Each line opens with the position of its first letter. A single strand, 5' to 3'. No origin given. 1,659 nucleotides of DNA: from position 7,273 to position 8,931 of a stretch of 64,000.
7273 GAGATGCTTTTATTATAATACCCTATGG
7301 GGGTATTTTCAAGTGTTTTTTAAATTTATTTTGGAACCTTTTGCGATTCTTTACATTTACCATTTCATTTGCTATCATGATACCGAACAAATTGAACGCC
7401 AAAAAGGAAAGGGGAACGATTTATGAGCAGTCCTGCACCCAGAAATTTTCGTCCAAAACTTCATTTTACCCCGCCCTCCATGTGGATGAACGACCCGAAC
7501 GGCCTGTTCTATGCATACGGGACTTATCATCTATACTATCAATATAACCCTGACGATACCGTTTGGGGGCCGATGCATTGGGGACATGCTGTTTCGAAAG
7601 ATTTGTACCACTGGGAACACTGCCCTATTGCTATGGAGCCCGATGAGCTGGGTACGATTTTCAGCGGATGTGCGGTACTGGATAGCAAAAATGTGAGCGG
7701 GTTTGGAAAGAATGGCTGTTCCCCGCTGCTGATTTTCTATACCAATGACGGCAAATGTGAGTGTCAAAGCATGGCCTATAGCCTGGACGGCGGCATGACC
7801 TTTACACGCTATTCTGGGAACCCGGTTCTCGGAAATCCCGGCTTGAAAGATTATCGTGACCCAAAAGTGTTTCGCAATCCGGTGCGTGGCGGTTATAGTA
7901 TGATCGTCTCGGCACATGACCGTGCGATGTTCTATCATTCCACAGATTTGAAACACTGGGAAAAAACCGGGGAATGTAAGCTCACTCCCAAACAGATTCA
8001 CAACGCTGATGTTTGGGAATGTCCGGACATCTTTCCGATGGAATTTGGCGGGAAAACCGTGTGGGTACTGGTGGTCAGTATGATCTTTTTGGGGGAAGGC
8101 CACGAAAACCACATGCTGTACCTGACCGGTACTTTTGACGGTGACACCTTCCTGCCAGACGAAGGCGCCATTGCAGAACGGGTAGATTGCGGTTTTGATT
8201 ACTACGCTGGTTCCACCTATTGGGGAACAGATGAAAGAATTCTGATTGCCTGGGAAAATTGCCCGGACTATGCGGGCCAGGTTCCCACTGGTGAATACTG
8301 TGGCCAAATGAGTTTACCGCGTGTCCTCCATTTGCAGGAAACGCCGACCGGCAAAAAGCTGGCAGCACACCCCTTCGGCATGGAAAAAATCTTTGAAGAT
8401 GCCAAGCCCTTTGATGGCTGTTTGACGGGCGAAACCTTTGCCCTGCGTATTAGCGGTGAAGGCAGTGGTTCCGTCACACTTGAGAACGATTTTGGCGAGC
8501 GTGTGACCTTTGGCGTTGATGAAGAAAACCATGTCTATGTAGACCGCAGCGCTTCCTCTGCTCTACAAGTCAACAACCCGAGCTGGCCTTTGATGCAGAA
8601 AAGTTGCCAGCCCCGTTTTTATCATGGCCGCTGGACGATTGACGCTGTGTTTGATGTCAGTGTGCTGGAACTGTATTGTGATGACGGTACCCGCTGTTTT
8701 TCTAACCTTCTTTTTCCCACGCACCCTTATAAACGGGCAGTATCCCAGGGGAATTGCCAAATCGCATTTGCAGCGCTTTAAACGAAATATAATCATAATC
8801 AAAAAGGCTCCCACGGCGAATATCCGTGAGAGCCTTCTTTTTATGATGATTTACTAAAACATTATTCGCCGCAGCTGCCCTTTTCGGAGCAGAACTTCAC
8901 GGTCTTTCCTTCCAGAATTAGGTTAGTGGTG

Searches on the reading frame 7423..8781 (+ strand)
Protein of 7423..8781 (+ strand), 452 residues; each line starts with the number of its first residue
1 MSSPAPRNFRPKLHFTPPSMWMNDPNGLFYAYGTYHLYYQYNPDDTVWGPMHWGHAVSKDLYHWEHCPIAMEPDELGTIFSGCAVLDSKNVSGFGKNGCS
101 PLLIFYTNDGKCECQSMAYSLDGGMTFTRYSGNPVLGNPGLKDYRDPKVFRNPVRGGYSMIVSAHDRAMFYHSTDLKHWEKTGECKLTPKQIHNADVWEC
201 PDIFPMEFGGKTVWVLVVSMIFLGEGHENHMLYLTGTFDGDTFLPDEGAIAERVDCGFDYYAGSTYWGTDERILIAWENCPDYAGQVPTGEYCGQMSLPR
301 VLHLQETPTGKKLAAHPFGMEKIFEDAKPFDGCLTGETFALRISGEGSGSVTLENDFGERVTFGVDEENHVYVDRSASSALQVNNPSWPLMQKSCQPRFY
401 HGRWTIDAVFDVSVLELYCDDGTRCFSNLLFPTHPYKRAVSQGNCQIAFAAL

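Call 83: search_protein_families(library=pfam, proteins=[window:7423-8781:+], max_evalue=1e-8)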
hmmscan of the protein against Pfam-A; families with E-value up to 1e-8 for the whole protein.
window:7423-8781:+ (452 aa): 1 family
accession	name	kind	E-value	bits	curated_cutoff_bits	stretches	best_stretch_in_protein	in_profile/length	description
PF00251.26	Glyco_hydro_32N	-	9.1e-82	275.5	22.1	1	14-317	1-307/307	Glycosyl hydrolases family 32 N-terminal domain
